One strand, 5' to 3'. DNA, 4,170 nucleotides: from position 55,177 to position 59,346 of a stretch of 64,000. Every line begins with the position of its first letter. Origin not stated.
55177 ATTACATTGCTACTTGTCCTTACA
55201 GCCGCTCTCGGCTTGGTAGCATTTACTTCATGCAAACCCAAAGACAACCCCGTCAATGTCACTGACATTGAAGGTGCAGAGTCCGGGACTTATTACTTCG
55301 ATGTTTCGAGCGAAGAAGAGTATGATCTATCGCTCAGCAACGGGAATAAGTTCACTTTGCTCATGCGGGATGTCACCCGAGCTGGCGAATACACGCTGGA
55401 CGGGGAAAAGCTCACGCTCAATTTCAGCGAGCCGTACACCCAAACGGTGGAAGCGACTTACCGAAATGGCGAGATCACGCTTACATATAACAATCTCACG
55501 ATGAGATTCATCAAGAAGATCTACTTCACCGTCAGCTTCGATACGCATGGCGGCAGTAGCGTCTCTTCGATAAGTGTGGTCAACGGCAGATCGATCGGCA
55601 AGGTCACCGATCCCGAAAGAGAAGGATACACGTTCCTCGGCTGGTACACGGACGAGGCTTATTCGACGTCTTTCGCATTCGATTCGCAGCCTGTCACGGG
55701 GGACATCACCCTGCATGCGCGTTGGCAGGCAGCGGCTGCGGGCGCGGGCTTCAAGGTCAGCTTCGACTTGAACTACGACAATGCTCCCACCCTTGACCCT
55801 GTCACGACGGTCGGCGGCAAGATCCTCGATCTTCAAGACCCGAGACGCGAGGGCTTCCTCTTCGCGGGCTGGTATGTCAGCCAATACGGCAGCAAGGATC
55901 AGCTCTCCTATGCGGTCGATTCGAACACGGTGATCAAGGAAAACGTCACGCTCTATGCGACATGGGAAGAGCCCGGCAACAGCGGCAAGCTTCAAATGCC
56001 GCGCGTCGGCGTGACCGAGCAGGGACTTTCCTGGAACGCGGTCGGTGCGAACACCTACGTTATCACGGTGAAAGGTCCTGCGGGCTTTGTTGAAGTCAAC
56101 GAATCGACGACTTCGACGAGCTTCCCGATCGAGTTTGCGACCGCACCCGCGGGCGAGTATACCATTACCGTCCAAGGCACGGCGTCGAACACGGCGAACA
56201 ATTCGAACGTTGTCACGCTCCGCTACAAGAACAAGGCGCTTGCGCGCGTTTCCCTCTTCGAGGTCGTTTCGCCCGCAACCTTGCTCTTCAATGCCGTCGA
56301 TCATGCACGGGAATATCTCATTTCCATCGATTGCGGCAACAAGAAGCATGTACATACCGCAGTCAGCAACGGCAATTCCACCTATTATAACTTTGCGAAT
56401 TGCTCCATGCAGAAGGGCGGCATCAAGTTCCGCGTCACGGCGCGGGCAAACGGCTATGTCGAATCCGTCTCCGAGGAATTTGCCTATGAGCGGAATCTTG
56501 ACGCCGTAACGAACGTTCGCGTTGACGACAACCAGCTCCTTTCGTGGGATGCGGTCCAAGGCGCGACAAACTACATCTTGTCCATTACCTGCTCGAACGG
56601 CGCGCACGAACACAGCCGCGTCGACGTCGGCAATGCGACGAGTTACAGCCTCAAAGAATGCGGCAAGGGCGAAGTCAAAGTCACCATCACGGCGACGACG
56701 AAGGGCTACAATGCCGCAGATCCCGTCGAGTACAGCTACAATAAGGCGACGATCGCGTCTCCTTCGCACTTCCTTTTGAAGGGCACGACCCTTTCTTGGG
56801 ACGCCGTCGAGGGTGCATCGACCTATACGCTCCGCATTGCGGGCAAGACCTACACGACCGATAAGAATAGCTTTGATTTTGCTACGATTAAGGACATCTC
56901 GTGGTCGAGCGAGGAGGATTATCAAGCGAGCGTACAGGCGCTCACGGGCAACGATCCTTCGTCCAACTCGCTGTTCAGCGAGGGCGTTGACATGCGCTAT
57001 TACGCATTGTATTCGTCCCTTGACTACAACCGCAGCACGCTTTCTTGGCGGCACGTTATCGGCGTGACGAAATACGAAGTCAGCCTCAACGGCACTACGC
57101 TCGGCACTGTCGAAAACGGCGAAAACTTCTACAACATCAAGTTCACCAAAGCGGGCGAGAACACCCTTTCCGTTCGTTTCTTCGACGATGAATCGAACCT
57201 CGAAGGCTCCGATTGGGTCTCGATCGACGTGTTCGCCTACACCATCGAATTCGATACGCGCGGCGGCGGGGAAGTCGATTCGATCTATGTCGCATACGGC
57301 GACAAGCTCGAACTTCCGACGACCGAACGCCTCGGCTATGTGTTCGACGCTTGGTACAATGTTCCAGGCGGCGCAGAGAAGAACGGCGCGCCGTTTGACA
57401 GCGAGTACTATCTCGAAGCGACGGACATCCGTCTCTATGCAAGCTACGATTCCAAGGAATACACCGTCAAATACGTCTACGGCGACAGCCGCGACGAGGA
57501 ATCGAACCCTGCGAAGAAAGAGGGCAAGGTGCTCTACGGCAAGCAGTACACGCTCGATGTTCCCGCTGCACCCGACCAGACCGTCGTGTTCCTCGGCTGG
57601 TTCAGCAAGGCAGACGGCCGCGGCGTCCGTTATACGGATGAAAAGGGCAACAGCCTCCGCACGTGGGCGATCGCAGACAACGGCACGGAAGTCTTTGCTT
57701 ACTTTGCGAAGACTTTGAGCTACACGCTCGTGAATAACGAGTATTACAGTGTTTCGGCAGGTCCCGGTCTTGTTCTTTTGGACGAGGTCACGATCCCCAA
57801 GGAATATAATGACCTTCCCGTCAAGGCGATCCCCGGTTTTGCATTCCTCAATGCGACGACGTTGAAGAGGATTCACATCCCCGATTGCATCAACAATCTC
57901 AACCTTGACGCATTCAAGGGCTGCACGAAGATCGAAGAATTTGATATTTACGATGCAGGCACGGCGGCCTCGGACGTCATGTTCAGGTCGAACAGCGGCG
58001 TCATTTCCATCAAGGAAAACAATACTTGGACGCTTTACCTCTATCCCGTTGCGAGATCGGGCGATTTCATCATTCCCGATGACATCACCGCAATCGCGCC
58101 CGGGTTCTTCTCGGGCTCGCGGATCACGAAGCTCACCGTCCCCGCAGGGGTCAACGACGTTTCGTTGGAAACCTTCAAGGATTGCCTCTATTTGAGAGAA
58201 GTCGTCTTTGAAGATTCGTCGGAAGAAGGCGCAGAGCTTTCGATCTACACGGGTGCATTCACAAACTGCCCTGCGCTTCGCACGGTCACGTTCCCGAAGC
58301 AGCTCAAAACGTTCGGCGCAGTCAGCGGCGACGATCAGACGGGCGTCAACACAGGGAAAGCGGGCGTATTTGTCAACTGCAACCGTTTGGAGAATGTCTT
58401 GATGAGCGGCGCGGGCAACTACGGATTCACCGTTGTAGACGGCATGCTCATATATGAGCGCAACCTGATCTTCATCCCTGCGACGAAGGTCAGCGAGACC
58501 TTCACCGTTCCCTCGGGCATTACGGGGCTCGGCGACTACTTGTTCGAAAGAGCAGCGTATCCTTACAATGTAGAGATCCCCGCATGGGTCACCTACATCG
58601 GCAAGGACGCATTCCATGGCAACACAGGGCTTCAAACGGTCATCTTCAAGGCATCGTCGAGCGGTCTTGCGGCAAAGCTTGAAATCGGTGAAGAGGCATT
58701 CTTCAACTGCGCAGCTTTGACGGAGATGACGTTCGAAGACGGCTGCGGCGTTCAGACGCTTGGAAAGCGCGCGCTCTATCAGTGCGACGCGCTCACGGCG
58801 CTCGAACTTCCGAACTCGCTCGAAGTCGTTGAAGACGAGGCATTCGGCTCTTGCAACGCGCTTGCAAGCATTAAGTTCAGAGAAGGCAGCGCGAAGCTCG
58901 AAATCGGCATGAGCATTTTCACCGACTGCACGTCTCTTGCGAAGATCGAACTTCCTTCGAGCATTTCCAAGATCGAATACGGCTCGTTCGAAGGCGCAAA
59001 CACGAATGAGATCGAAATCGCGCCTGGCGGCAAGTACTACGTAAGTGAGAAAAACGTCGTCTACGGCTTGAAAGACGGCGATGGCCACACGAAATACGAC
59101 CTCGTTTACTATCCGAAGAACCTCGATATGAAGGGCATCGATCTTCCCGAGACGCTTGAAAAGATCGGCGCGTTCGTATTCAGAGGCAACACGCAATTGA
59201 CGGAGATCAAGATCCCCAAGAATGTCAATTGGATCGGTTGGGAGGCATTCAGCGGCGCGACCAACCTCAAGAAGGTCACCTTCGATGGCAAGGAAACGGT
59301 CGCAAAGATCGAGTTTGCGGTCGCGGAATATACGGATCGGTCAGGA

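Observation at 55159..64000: Open reading frame of at least 2947 codons, missing from the ORF track: a giant flg_new / Fn3-like / BspA-LRR lipoprotein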

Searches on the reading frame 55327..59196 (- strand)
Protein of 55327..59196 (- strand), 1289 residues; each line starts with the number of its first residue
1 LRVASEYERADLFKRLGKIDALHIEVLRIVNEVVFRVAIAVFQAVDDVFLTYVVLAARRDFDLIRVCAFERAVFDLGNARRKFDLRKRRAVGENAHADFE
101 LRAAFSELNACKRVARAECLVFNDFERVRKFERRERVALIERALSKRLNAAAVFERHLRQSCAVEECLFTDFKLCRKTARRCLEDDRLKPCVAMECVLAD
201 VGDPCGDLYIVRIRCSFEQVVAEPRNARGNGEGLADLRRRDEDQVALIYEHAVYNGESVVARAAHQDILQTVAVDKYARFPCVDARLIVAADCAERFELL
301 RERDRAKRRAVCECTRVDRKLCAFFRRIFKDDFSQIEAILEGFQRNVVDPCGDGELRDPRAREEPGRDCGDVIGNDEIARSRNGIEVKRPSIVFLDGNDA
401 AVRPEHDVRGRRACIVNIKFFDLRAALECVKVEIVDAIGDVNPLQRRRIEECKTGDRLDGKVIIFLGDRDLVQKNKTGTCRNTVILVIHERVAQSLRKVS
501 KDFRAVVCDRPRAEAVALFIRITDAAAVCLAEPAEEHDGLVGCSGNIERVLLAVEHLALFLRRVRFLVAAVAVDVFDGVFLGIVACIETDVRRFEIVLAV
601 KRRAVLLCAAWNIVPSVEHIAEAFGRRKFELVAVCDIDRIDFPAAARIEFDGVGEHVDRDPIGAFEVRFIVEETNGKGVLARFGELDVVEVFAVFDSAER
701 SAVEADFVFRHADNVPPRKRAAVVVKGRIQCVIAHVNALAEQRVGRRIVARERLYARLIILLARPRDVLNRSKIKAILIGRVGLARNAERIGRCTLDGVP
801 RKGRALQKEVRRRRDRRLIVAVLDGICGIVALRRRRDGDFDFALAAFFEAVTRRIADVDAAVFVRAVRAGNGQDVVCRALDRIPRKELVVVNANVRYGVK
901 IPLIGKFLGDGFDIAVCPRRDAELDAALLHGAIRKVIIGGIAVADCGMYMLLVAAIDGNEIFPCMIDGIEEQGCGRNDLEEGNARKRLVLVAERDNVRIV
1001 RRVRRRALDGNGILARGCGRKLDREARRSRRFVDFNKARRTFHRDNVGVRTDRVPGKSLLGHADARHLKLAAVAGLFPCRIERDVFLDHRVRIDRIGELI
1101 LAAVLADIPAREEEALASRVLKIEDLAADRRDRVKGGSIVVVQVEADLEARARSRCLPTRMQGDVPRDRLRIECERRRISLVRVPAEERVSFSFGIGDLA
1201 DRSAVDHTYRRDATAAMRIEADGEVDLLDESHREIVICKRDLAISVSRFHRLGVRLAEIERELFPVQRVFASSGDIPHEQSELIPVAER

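Call 24: search_protein_families(library=pfam, proteins=[window:55327-59196:-], max_evalue=0.01)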
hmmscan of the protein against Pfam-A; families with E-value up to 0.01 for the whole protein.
window:55327-59196:- (1289 aa): 0 families

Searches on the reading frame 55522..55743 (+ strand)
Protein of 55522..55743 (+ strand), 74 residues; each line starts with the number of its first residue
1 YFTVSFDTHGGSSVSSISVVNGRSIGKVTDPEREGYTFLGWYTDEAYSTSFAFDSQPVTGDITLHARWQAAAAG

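Call 82: search_protein_families(library=pfam, proteins=[window:55522-55743:+], max_evalue=0.1)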
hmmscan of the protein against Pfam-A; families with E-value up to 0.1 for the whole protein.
window:55522-55743:+ (74 aa): 2 families
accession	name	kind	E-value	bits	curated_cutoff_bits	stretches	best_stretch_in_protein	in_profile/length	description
PF09479.16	Flg_new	-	4.8e-20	71.9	27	1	2-66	1-64/65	Listeria-Bacteroides repeat domain (List_Bact_rpt)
PF18998.6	Flg_new_2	-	0.0071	16.7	23.6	1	7-70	6-71/73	Divergent InlB B-repeat domain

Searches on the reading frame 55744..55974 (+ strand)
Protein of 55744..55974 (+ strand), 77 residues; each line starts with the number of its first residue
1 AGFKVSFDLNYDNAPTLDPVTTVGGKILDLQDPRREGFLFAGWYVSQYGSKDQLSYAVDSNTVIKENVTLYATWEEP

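Call 82: search_protein_families(library=pfam, proteins=[window:55744-55974:+], max_evalue=0.1)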
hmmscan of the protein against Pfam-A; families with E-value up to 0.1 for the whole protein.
window:55744-55974:+ (77 aa): 2 families
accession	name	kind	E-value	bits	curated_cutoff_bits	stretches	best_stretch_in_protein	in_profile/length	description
PF09479.16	Flg_new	-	1e-10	42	27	1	3-72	1-64/65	Listeria-Bacteroides repeat domain (List_Bact_rpt)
PF18998.6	Flg_new_2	-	0.089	13.2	23.6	0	35-75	32-70/73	Divergent InlB B-repeat domain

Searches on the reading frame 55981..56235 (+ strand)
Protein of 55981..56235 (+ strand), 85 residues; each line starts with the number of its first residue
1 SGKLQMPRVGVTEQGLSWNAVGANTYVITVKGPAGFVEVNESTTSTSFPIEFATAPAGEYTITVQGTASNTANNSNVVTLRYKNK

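Call 47: search_protein_families(library=pfam, proteins=[window:55981-56235:+], max_evalue=10)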
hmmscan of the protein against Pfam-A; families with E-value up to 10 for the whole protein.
window:55981-56235:+ (85 aa): 4 families
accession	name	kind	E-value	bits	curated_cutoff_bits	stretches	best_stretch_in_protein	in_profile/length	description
PF07495.19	Y_Y_Y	-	0.0026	18.1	26.6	1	45-82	26-62/65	Y_Y_Y domain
PF23623.1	GBD_IRG7_N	-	0.03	15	27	1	39-71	53-85/95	IRG7 N-terminal galactose binding domain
PF07523.18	Big_3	-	0.058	14.1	21.2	1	34-68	27-59/68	Bacterial Ig-like domain (group 3)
PF21882.2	Gp53-like_C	-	0.14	13.1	24.9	1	38-78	15-54/84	Putative tail fiber protein gp53-like, C-terminal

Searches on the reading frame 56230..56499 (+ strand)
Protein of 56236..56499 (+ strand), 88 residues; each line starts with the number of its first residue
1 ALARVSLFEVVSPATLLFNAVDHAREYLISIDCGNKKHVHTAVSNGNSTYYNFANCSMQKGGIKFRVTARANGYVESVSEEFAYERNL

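Call 47: search_protein_families(library=pfam, proteins=[window:56236-56499:+], max_evalue=10)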
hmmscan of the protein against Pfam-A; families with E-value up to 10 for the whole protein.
window:56236-56499:+ (88 aa): 1 family
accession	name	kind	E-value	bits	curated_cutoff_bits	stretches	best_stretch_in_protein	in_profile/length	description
PF13711.11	DUF4160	-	0.099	13.3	23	1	30-82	8-60/65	Domain of unknown function (DUF4160)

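Call 56: predict_structure(alignment_id=A3)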
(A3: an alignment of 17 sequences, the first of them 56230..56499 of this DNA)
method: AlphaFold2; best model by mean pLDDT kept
length: 90 residues; sequences in the alignment: 17
mean_pLDDT: 89.6   pTM: 0.80
mean pLDDT of the five models: 89.6, 89.5, 87.2, 87.0, 84.9
residues with pLDDT >= 90: 63; 70-90: 24; 50-70: 3; < 50: 0
segments of 3 or more residues with pLDDT < 50: none
pLDDT, mean of each block of 10 residues (from residue 1): 88 92 96 82 90 90 89 94 85
secondary structure, 60 per line:
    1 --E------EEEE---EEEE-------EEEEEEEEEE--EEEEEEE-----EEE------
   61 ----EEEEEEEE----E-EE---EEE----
elements in order: E10-13 E17-20 E28-37 E40-46 E52-54 E65-72 E84-86

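Call 58: fold_search(model_id=the predicted structure, library=pdb)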
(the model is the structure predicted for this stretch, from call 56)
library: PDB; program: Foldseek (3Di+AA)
matches with E <= 10: 1267; with E <= 0.001: 1
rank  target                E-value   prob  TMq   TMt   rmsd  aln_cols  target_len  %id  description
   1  5g56                  7.4e-04  1.00  0.50  0.09   6.1        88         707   20  THE TETRA-MODULAR CELLULOSOMAL ARABINOXYLANASE CtXyl5A STRUCTURE AS REVEALED BY X-RAY CRYSTALLOGRAPHY (released 2016-06-29)
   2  3mpc_A                4.3e-03  1.00  0.57  0.53   6.0        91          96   21  The crystal structure of a Fn3-like protein from Clostridium thermocellum (released 2010-08-11)
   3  6pol_E                9.5e-03  1.00  0.51  0.48   5.3        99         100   14  Crystal structure of the human NELL1 EGF1-3-Robo3 FN1 complex (released 2020-05-06)
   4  6pog_A                9.5e-03  1.00  0.51  0.47   5.2       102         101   15  Crystal structure of the NELL2 EGF1-6-Robo3 FN1 complex (released 2020-05-06)
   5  6pol_A                1.1e-02  1.00  0.50  0.46   5.3        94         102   16  Crystal structure of the human NELL1 EGF1-3-Robo3 FN1 complex (released 2020-05-06)
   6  6pol_C                1.2e-02  1.00  0.51  0.47   5.3        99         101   14  Crystal structure of the human NELL1 EGF1-3-Robo3 FN1 complex (released 2020-05-06)
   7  1x3d_MODEL_1_A        1.3e-02  1.00  0.72  0.57   3.3        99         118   18  Solution structure of the fibronectin type-III domain of human fibronectin type-III domain containing protein  (released 2005-11-02)
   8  8oty_B                1.5e-02  1.00  0.51  0.47   5.3        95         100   17  Crystal structure of the titin domain Fn3-90 (released 2023-08-23)
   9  2nzi_A                2.2e-02  1.00  0.50  0.20   4.8        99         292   16  Crystal structure of domains A168-A170 from titin (released 2007-02-13)
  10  4wtw_B                2.3e-02  1.00  0.54  0.53   4.5        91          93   15  Crystal structure of the third FnIII domain of integrin beta4 (released 2015-02-11)
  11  6hyf_C                2.9e-02  0.99  0.50  0.50   4.7        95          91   16  Crystal structure of the third FNIII domain from rat beta4 integrin, a binding site for periaxin (released 2019-05-08)
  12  3lpw_B                3.8e-02  1.00  0.60  0.31   4.7        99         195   14  Crystal structure of the FnIII-tandem A77-A78 from the A-band of titin (released 2010-09-08)
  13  3bpl_C                3.8e-02  1.00  0.62  0.33   4.2       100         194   18  Crystal structure of the IL4-IL4R-Common Gamma ternary complex (released 2008-02-05)
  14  8y31_E                3.8e-02  1.00  0.59  0.54   4.7       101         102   19  The crystal structure of the QX006N-Fab/IFNAR1-SD123 complex (released 2024-12-04)
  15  4wtw_A                4.0e-02  0.99  0.52  0.50   4.5        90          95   16  Crystal structure of the third FnIII domain of integrin beta4 (released 2015-02-11)
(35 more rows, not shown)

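Call 79: search_solved_structures(query=window:56236-56499:+, max_evalue=10, show_alignments=2)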
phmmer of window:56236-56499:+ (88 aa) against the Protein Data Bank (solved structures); distinct sequences matched with E-value up to 10: 3.
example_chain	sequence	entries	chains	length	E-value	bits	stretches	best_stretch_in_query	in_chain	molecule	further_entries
9is6_B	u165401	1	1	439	0.63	13.4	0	20-51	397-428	COP9 signalosome complex subunit 2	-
4k3e_H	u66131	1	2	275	1.2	12.5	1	29-79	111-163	BOVINE ANTIBODY WITH ULTRALONG CDR H3, HEAVY CHAIN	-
8p6h_H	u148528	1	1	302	1.4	12.3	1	29-79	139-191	Antibody BLV5B8* heavy chain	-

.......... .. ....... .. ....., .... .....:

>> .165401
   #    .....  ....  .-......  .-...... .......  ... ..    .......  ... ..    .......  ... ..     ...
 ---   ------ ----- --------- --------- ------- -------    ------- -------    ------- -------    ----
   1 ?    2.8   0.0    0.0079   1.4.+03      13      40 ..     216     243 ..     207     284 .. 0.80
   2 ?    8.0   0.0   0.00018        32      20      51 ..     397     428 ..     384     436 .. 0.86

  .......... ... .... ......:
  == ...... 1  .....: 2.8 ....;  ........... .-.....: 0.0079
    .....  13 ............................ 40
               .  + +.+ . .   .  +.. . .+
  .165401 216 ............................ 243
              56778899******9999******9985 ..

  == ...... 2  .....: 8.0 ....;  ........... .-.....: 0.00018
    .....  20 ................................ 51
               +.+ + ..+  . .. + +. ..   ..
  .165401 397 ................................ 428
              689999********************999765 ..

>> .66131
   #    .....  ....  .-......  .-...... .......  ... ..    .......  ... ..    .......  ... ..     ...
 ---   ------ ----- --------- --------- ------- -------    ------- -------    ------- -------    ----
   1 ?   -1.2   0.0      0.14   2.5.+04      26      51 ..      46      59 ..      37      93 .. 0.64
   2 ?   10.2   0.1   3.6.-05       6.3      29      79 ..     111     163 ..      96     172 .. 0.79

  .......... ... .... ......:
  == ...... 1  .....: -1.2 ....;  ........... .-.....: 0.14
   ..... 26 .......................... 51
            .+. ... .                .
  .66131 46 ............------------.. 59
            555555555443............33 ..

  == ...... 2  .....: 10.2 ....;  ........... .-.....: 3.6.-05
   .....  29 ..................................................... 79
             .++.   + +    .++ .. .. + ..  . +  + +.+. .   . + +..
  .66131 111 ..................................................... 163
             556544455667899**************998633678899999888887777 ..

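Call 80: search_protein_families(library=ncbifam, proteins=[window:56236-56499:+], max_evalue=1)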
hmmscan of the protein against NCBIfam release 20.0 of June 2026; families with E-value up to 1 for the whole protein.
window:56236-56499:+ (88 aa): 0 families

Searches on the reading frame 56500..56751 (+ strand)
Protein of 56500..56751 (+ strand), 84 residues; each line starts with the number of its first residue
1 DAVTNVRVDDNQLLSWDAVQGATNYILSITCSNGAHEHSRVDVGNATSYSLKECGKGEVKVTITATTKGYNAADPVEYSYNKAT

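Call 47: search_protein_families(library=pfam, proteins=[window:56500-56751:+], max_evalue=10)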
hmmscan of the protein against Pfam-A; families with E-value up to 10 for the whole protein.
window:56500-56751:+ (84 aa): 1 family
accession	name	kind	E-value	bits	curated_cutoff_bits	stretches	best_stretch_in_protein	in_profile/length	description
PF22962.3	Ig_NUP210_7th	-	0.11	13.2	27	1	3-63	36-96/99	NUP210 Ig-like domain 7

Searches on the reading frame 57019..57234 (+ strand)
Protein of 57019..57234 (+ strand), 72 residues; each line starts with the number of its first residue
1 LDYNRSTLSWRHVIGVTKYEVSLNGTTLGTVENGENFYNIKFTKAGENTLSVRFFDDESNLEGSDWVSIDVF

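Call 47: search_protein_families(library=pfam, proteins=[window:57019-57234:+], max_evalue=10)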
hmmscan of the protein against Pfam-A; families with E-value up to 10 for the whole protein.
window:57019-57234:+ (72 aa): 4 families
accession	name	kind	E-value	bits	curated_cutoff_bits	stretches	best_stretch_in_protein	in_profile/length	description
PF16841.11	CBM60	-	0.0079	17.1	28.2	1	15-60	12-61/91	Ca-dependent carbohydrate-binding module xylan-binding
PF17957.7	Big_7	-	0.016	16.3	24.1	1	15-52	31-70/70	Bacterial Ig domain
PF13715.12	CarbopepD_reg_2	-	0.016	15.7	32.2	1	20-55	18-53/88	CarboxypepD_reg-like domain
PF11008.14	DUF2846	-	0.037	14.5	34.3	1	15-55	20-59/92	Protein of unknown function (DUF2846)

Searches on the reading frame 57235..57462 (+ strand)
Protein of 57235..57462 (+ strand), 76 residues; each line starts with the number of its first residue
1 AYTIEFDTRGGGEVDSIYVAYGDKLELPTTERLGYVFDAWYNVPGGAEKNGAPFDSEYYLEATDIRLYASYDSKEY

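Call 82: search_protein_families(library=pfam, proteins=[window:57235-57462:+], max_evalue=0.1)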
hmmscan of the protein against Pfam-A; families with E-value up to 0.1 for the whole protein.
window:57235-57462:+ (76 aa): 2 families
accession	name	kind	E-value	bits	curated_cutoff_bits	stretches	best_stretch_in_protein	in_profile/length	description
PF09479.16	Flg_new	-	1e-09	38.8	27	1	2-69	1-64/65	Listeria-Bacteroides repeat domain (List_Bact_rpt)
PF18998.6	Flg_new_2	-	0.00041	20.7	23.6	1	2-73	1-71/73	Divergent InlB B-repeat domain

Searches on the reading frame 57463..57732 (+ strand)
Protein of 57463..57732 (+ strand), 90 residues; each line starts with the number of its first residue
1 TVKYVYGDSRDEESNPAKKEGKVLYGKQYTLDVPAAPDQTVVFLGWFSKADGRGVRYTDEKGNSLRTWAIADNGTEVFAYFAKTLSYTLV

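Call 82: search_protein_families(library=pfam, proteins=[window:57463-57732:+], max_evalue=0.1)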
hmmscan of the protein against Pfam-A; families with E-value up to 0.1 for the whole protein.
window:57463-57732:+ (90 aa): 2 families
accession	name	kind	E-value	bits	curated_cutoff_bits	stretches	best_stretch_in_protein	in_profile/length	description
PF09479.16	Flg_new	-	0.0078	16.7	27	1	19-61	14-52/65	Listeria-Bacteroides repeat domain (List_Bact_rpt)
PF06458.18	MucBP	-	0.084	14.1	23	0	1-34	3-33/63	MucBP domain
